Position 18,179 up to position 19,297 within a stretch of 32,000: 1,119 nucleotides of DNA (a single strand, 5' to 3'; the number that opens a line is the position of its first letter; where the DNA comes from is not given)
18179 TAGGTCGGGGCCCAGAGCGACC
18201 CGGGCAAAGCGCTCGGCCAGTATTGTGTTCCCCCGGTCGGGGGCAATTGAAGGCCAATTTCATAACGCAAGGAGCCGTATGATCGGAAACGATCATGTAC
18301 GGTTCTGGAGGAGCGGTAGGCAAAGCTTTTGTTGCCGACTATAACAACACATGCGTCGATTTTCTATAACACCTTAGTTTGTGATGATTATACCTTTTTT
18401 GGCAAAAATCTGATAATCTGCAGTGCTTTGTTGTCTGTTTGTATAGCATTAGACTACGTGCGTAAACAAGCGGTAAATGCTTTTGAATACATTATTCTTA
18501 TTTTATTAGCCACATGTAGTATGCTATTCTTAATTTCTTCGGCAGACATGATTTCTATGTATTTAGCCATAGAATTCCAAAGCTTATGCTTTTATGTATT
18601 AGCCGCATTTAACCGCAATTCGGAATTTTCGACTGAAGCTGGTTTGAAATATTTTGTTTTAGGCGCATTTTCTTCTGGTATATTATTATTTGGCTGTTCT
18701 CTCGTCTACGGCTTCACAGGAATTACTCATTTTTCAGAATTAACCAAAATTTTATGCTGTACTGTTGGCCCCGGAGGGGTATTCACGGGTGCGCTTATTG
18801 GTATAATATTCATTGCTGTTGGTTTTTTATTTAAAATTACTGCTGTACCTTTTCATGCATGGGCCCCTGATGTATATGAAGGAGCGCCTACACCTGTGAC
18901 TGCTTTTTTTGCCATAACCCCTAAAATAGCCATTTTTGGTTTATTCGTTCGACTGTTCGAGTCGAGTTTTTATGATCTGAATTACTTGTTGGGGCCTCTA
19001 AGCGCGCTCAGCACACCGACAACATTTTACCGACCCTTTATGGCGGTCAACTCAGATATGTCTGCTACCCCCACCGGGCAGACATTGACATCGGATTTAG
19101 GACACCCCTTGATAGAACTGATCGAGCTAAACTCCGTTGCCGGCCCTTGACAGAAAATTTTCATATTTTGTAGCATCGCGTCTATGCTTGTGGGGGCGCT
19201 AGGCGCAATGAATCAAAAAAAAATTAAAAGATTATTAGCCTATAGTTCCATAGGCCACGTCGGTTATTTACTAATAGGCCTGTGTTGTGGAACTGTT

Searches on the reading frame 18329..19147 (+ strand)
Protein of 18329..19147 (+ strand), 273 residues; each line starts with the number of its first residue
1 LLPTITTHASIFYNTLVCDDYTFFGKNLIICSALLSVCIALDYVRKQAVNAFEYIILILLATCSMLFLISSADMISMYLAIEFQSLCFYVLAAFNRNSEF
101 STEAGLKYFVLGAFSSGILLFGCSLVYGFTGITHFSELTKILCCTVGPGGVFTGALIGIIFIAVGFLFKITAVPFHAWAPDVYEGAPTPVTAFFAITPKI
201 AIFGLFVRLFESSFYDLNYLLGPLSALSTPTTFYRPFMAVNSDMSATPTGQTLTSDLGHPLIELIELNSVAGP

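Call 22: list_cluster_members(proteins=[P0003, window:18329-19147:+, window:24145-24660:+])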
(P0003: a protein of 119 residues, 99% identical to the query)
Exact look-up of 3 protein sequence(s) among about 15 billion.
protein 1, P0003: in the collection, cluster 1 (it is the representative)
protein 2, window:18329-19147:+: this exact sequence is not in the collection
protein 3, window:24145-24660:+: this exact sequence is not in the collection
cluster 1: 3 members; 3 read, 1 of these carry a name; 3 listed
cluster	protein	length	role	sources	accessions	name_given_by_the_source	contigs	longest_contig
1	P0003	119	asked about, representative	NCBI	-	-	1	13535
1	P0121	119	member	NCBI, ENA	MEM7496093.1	MAG: proton-conducting transporter membrane subunit [Myxococcota bacterium]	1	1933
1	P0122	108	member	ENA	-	-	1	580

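Call 23: find_encoding_contigs(protein=P0121, flank=10000)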
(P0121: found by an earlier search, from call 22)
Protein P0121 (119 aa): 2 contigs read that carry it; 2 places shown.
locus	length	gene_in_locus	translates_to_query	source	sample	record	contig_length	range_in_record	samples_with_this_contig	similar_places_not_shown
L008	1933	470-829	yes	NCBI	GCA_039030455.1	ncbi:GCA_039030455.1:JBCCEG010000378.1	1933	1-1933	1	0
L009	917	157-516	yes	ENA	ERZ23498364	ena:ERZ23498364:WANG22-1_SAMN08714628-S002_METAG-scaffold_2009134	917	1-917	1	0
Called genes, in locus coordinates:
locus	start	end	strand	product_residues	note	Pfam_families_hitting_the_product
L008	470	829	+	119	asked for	PF00361:Proton_antipo_M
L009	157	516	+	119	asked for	PF00361:Proton_antipo_M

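Call 24: find_encoding_contigs(protein=P0122, flank=10000)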
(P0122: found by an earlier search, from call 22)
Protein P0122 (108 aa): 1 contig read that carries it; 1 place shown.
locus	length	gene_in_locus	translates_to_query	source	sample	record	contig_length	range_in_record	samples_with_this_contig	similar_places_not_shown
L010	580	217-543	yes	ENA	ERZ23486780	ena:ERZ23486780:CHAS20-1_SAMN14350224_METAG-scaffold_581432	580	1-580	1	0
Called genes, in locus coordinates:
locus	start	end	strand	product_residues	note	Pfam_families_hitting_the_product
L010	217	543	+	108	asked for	PF00361:Proton_antipo_M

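Call 29: find_homologous_proteins(query=window:18329-19147:+, max_evalue=1e-40)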
Query window:18329-19147:+ (273 aa): 7687 proteins with E <= 1e-40 among 8000 candidates; the best 120 are listed.
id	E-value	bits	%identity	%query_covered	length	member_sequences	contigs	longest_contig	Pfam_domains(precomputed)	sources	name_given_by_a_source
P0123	5.1e-151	520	91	100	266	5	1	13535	PF00361.26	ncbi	-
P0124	3.1e-129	448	90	89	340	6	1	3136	PF00361.26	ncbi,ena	ncbi:MAG: proton-conducting transporter membrane subunit [Myxococcota bacterium]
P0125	1.6e-104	367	82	78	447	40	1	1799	PF00361.26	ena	-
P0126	5.1e-84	300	49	72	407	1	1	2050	PF00361.26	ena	-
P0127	1.1e-81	292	88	59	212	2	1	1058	PF00361.26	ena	-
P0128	2.2e-80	288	61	81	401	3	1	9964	PF00361.26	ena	-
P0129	1.2e-79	286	65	77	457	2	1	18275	PF00361.26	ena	-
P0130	9.9e-79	283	65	77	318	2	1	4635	PF00361.26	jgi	-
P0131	9.2e-77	276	65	75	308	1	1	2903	PF00361.26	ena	-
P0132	3.4e-76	274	55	78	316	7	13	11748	PF00361.26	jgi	jgi:NADH:ubiquinone oxidoreductase subunit 2 (subunit N)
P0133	5.9e-76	273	57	79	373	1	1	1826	PF00361.26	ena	-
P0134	6.4e-75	270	51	91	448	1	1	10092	PF00361.26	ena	-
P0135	6.9e-75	270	62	77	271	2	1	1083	PF00361.26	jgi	jgi:proton-translocating NADH-quinone oxidoreductase chain N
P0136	7.8e-75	270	64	77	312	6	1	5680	PF00361.26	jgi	-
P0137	5.4e-74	267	61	77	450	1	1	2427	PF00361.26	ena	-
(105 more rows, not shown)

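Call 31: find_encoding_contigs(protein=P0124, flank=10000, max_places=10)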
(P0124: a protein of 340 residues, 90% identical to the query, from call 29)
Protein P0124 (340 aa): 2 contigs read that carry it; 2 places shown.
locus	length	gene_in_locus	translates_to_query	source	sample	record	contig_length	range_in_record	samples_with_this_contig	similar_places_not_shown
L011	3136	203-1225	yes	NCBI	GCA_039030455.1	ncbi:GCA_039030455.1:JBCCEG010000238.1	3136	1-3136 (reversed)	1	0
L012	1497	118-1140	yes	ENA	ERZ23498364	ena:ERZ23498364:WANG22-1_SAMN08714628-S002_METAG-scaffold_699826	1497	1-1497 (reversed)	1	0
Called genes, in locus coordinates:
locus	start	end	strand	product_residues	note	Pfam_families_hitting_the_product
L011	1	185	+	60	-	?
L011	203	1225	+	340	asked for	PF00361:Proton_antipo_M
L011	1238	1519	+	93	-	PF00361:Proton_antipo_M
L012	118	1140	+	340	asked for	PF00361:Proton_antipo_M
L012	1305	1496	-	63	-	?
